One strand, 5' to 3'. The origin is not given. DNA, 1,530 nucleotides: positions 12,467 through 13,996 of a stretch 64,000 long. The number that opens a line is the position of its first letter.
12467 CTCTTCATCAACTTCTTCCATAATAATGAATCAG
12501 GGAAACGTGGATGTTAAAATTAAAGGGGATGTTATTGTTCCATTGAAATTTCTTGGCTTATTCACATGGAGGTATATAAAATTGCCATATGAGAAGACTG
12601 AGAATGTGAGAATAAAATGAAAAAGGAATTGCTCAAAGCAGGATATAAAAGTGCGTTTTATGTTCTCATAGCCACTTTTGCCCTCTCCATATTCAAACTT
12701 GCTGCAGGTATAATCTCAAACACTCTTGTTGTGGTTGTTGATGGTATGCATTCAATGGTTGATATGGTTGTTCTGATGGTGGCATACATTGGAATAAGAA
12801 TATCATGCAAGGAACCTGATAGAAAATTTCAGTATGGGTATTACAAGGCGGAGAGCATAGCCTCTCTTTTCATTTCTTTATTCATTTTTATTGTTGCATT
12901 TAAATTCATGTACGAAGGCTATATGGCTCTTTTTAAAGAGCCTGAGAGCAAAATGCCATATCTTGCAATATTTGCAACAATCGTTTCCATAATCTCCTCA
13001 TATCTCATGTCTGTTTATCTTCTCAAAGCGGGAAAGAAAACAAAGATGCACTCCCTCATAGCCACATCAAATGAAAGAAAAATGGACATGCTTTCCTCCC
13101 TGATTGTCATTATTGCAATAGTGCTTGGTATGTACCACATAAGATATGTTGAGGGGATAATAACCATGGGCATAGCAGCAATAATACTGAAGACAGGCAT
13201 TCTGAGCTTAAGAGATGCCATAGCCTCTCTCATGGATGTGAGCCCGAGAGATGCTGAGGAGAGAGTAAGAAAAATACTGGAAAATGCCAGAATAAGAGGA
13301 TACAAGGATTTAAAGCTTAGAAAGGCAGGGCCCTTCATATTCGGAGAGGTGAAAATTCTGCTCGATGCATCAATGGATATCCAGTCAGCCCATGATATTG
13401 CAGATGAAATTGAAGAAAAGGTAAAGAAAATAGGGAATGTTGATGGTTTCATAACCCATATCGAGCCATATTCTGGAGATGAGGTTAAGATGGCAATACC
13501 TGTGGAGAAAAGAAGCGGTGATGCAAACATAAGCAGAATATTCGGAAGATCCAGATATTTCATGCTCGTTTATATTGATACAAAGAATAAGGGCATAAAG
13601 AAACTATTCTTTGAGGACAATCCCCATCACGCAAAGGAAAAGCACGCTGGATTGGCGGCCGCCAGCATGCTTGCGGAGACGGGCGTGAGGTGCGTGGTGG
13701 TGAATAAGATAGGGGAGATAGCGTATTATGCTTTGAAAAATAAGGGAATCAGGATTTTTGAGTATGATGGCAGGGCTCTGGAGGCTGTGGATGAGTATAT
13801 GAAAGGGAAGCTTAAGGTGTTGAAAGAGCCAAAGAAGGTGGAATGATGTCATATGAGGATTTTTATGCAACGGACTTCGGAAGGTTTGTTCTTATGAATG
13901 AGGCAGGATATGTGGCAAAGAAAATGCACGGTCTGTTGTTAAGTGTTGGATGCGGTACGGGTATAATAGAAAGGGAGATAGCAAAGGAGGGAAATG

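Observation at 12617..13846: CDF metal transporter carrying an extra C-terminal NifX-like cofactor-binding domain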

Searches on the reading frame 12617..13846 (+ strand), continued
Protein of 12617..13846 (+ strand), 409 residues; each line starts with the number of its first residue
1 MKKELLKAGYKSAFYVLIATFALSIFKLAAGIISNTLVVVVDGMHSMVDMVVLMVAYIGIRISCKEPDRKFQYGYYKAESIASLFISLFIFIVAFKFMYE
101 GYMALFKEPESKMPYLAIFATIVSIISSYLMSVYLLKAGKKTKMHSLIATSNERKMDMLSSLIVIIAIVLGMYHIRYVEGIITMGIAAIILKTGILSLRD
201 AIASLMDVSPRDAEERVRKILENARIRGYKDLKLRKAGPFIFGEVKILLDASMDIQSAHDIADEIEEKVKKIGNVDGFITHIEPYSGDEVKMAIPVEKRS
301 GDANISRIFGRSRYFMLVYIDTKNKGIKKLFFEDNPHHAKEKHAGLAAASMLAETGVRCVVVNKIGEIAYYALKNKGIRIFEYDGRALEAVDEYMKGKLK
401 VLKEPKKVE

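Call 14: search_solved_structures(query=window:12617-13846:+, max_evalue=0.001, show_alignments=3)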
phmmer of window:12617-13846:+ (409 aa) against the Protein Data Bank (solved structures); distinct sequences matched with E-value up to 0.001: 25.
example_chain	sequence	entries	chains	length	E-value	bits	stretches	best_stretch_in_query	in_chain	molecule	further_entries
5vrf_B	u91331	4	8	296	1.4e-21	80.3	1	19-284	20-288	Cadmium and zinc efflux pump FieF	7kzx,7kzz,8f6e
3j1z_P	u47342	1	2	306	1.4e-21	80.2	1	21-284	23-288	Cation efflux family protein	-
8f6j_B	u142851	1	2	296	2.4e-21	79.5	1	19-274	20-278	Cadmium and zinc efflux pump FieF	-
8f6f_A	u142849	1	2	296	1.7e-20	76.7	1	21-284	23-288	Cadmium and zinc efflux pump FieF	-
8f6h_A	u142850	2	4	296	1.7e-20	76.7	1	19-284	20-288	Cadmium and zinc efflux pump FieF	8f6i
8f6k_A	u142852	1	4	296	6.1e-20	74.9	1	19-274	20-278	Cadmium and zinc efflux pump FieF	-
2qfi_A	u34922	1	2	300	1.1e-19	74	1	23-285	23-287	Ferrous-iron efflux pump fieF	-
3h90_A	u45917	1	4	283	1.2e-19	74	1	23-284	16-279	Ferrous-iron efflux pump fieF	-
1o13_A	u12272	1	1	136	2.4e-10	43.3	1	291-400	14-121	probable NifB protein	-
1t3v_A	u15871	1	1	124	3e-10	43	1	292-400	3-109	conserved hypothetical protein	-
9jj3_B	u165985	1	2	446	5.4e-10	42.2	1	4-151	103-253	Probable proton-coupled zinc antiporter SLC30A4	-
1eo1_A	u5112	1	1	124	1e-09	41.3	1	298-405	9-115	HYPOTHETICAL PROTEIN MTH1175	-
6xpe_B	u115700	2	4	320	1.4e-07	34.2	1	20-212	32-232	Zinc transporter 8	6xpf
8j7t_A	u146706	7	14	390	2.6e-07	33.3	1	11-139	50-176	Zinc transporter 7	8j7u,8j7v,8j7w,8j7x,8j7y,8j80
6xpd_B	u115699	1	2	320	1.6e-06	30.7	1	20-212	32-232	Zinc transporter 8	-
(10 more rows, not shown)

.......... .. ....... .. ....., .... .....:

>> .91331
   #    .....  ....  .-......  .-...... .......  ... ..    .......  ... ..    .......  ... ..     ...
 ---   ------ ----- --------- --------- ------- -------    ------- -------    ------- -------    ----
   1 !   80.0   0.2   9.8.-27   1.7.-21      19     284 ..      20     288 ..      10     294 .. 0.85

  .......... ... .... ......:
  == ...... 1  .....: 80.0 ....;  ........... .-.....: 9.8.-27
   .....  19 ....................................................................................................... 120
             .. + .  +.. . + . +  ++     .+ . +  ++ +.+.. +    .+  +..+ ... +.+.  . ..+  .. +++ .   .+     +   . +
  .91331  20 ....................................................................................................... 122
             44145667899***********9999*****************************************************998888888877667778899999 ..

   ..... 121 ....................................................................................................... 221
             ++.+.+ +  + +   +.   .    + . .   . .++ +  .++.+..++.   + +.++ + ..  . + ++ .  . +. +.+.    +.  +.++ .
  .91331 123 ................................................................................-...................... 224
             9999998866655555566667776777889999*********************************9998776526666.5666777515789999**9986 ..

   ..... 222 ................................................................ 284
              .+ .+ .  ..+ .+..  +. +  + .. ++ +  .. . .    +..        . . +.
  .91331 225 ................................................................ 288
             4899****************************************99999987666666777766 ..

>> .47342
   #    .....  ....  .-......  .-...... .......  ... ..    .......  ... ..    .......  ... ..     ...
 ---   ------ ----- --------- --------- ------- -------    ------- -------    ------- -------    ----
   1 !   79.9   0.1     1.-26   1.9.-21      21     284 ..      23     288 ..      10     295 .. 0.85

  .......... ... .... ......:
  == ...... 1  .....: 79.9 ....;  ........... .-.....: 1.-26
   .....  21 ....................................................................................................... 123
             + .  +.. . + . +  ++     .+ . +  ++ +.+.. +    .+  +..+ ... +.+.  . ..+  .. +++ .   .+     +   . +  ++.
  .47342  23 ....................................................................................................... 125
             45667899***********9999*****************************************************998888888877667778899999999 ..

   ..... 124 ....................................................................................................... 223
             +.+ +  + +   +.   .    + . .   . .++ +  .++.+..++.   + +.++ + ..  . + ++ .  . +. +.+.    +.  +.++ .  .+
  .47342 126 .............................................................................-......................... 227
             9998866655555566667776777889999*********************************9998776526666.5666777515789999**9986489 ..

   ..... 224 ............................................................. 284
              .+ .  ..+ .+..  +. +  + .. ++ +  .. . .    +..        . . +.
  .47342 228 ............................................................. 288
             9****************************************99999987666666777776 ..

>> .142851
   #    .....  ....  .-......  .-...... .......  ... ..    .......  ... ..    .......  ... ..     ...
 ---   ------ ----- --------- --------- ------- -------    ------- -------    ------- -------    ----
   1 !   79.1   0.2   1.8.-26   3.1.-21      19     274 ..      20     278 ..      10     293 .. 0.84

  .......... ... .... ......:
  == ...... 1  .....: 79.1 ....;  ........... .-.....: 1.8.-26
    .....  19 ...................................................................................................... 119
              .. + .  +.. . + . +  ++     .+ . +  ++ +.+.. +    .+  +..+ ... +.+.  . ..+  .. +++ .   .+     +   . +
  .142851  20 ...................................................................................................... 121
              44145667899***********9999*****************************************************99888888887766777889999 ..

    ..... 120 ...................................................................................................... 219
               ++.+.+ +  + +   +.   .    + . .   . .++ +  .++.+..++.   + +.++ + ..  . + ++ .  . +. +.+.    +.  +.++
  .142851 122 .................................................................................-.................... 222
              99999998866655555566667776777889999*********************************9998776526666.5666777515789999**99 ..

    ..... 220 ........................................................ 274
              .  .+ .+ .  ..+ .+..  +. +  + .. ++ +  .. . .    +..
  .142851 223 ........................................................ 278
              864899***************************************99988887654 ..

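Call 18: find_related_loci(query=A1, collection=genome_contigs, flank=10000)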
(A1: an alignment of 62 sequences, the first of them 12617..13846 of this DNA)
Query A1 (409 aa) in genome_contigs; peptide patterns used: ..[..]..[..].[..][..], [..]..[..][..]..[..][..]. (x = any residue, [..] = any of these).
329 stretches matched a pattern; 295 encode a relative of the query (tblastn E <= 1e-3); the best 80 are kept; 80 distinct loci.
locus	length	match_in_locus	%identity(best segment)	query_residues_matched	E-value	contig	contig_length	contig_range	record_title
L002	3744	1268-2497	51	1-409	7e-131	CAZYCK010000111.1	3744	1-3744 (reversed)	MAG TPA_asm: uncultured Thermoplasmatales archaeon isolate binchicken_co164_186 genome assembly, contig: NODE_15601_leng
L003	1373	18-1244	50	1-409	7e-135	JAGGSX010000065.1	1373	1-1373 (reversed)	MAG: Thermoplasmata archaeon isolate AUK033 PB_MANV_033_c_000000004235, whole genome shotgun sequence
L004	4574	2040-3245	51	2-409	2e-123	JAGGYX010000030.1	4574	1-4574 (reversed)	MAG: Thermoplasmata archaeon isolate AUK189 PB_MBMC_143_c_000000000222, whole genome shotgun sequence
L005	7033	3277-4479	50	2-408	4e-120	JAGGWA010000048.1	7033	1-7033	MAG: Thermoplasmata archaeon isolate AUK114 PB_MBMC_068_c_000000000109, whole genome shotgun sequence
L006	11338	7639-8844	50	2-409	1e-116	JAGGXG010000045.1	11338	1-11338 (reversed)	MAG: Thermoplasmata archaeon isolate AUK146 PB_MBMC_100_c_000000000141, whole genome shotgun sequence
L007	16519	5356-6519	41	20-409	6e-103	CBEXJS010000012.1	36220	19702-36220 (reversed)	MAG TPA_asm: uncultured Thermoplasmatales archaeon isolate SRR22064146_binner123_Refined_15 genome assembly, contig: ERZ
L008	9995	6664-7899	39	2-409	3e-99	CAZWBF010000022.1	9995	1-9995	MAG TPA_asm: uncultured archaeon isolate binchicken_co6_473 genome assembly, contig: NODE_8358_length_9995_cov_13.676358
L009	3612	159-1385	39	6-409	1e-100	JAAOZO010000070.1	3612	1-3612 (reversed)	MAG: Thaumarchaeota archaeon isolate SJ3.Bin70 k141_32019, whole genome shotgun sequence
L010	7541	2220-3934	39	2-407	5e-98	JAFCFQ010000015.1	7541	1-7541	MAG: Candidatus Aenigmatarchaeota archaeon isolate Meg22_1618_Bin_66 Meg22_1618_Bin_66_scaffold_16084, whole genome shot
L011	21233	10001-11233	38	2-407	6e-98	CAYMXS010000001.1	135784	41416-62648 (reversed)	MAG TPA_asm: uncultured Thermoplasmata archaeon isolate ERP127260_co1_112 genome assembly, contig: NODE_13_length_135784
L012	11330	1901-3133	42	2-407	7e-98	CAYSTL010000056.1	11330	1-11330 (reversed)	MAG TPA_asm: uncultured Thermoplasmata archaeon isolate ERP127260_co1_34 genome assembly, contig: NODE_2708_length_11330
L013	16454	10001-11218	43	2-409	6e-98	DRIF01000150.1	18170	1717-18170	MAG TPA_asm: Thermoplasmatales archaeon isolate HyVt-387 HyVt-387_k295_41491, whole genome shotgun sequence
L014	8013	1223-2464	42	1-407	5e-98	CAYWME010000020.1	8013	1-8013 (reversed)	MAG TPA_asm: uncultured archaeon isolate binchicken_co6_449 genome assembly, contig: NODE_11609_length_8013_cov_4.061071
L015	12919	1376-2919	41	1-405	2e-97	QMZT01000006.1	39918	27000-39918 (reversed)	MAG: Candidatus Aenigmatarchaeota archaeon isolate B55_G9 B55_Guay9_scaffold_00194, whole genome shotgun sequence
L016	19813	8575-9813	39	2-409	2e-97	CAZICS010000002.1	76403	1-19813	MAG TPA_asm: uncultured archaeon isolate binchicken_co6_512 genome assembly, contig: NODE_124_length_76403_cov_17.189514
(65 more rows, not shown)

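Call 22: predict_structure(alignment_id=A1)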
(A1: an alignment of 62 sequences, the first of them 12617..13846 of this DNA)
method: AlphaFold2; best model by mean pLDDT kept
length: 409 residues; sequences in the alignment: 62
mean_pLDDT: 86.0   pTM: 0.60
mean pLDDT of the five models: 86.0, 84.4, 84.3, 84.0, 82.9
residues with pLDDT >= 90: 133; 70-90: 267; 50-70: 8; < 50: 1
segments of 3 or more residues with pLDDT < 50: none
pLDDT, mean of each block of 10 residues (from residue 1): 77 91 91 83 82 85 82 78 82 84 79 87 93 90 80 84 85 81 82 82 79 89 88 83 89 82 90 83 80 94 91 94 86 92 89 90 92 89 93 90 79
secondary structure, 60 per line:
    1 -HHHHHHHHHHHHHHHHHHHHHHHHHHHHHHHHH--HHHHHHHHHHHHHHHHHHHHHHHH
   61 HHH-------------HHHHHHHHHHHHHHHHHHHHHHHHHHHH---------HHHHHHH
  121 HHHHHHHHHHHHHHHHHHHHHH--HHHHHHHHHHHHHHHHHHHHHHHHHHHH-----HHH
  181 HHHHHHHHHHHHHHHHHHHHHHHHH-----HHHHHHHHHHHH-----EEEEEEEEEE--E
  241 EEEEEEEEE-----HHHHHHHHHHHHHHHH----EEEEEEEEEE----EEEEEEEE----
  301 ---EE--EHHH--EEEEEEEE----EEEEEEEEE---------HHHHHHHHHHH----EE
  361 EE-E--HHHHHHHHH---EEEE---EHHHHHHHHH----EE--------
elements in order: H2-34 H37-63 H77-104 H114-142 H145-172 H178-205 H211-222 E228-237 E240-249 H255-270 E275-284 E289-296 E314-321 E326-334 H344-354 E359-362 H367-375 E379-382 H387-395

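Call 29: fold_search(model_id=the predicted structure, library=pdb)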
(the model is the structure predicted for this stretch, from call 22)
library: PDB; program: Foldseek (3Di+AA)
matches with E <= 10: 967; with E <= 0.001: 64
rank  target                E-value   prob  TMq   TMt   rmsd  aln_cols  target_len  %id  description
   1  5vrf_A                1.1e-14  1.00  0.53  0.73   5.2       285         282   24  CryoEM Structure of the Zinc Transporter YiiP from helical crystals (released 2018-03-14)
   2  8f6e_A                2.4e-14  1.00  0.53  0.72   4.6       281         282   26  Cryo-EM structure of a Zinc-loaded wild-type YiiP-Fab complex (released 2023-02-08)
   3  8j80_B                2.6e-14  1.00  0.51  0.69   5.0       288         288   20  Cryo-EM structure of hZnT7-Fab complex in zinc state 1, determined in heterogeneous conformations- one subunit in an i (released 2023-09-20)
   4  8f6h_A                9.6e-14  1.00  0.49  0.65   5.9       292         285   24  Cryo-EM structure of a Zinc-loaded asymmetrical TMD D70A mutant of the YiiP-Fab complex (released 2023-02-08)
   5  8f6f_A                1.9e-13  1.00  0.48  0.67   6.3       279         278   24  Cryo-EM structure of a Zinc-loaded D51A mutant of the YiiP-Fab complex (released 2023-02-08)
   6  8f6j_A                2.1e-13  1.00  0.53  0.72   4.8       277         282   25  Cryo-EM structure of a Zinc-loaded D287A mutant of the YiiP-Fab complex (released 2023-02-08)
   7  8j7w_B                2.5e-13  1.00  0.51  0.71   4.8       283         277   19  Cryo-EM structure of hZnT7-Fab complex in zinc state 2, determined in heterogeneous conformations- one subunit in an i (released 2023-09-20)
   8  8j7t_A                4.0e-13  1.00  0.51  0.69   5.0       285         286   19  Cryo-EM structure of hZnT7-Fab complex in zinc-unbound state, determined in outward-facing conformation (released 2023-09-20)
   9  8f6k_B                4.8e-13  1.00  0.42  0.57  10.1       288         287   24  Cryo-EM structure of a Zinc-loaded H263A/D287A mutant of the YiiP-Fab complex (released 2023-02-08)
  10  9jj1_A                6.8e-13  1.00  0.55  0.71   4.4       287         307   17  Cryo-EM structure of human ZnT3 (released 2025-06-04)
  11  8f6h_B                7.1e-13  1.00  0.47  0.65   5.9       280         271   24  Cryo-EM structure of a Zinc-loaded asymmetrical TMD D70A mutant of the YiiP-Fab complex (released 2023-02-08)
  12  8xma_A                9.1e-13  1.00  0.51  0.66   4.8       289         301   17  Cryo-EM structure of human ZnT1 WT, in the presence of zinc, determined in an outward-facing conformation (released 2024-10-30)
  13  8j7v_B                1.1e-12  1.00  0.53  0.74   4.1       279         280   19  Cryo-EM structure of hZnT7-Fab complex in zinc-unbound state, determined in heterogeneous conformations- one subunit i (released 2023-09-20)
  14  3h90_A                1.1e-12  1.00  0.56  0.78   3.9       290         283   24  Structural basis for the autoregulation of the zinc transporter YiiP (released 2009-09-08)
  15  7kzx_A                1.1e-12  1.00  0.51  0.70   5.0       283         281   24  Cryo-EM structure of YiiP-Fab complex in Apo state (released 2021-01-06)
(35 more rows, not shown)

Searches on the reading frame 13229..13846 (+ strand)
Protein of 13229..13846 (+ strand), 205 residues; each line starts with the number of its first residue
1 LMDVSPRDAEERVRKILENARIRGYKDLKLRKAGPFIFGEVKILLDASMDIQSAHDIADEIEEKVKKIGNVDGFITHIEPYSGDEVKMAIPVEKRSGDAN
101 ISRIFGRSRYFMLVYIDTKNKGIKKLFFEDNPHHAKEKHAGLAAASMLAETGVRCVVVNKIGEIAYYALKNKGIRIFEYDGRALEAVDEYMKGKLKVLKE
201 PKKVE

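Call 45: search_protein_representatives(alignment_id=A2)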
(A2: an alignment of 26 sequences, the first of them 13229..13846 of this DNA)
Query: 26 sequences, 209 profile positions. Proteins with E-value up to 0.001 (for the whole library): 7078; up to 1e-10: 1184; up to 1e-30: 167. The best 150 are listed.
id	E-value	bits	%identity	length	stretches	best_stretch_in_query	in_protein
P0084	6.7e-84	297.1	-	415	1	1-208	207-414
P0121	7.3e-77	274.1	-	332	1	1-208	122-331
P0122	4.1e-76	271.7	-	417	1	1-208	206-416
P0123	3.7e-75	268.5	-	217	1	2-208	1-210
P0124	1.8e-74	266.3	-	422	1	1-209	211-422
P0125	8.0e-74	264.2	-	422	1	1-209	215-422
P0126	1.3e-73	263.5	-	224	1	1-206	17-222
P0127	2.3e-73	262.7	-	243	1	1-206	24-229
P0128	3.1e-71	255.7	-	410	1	1-208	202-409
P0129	8.5e-71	254.3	-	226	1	1-207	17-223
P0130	1.5e-70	253.5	-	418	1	1-208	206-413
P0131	5.2e-69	248.5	-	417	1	1-207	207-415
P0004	6.7e-69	248.1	-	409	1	1-207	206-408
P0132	1.1e-68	247.3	-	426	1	1-207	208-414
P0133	2.6e-68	246.2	-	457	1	1-208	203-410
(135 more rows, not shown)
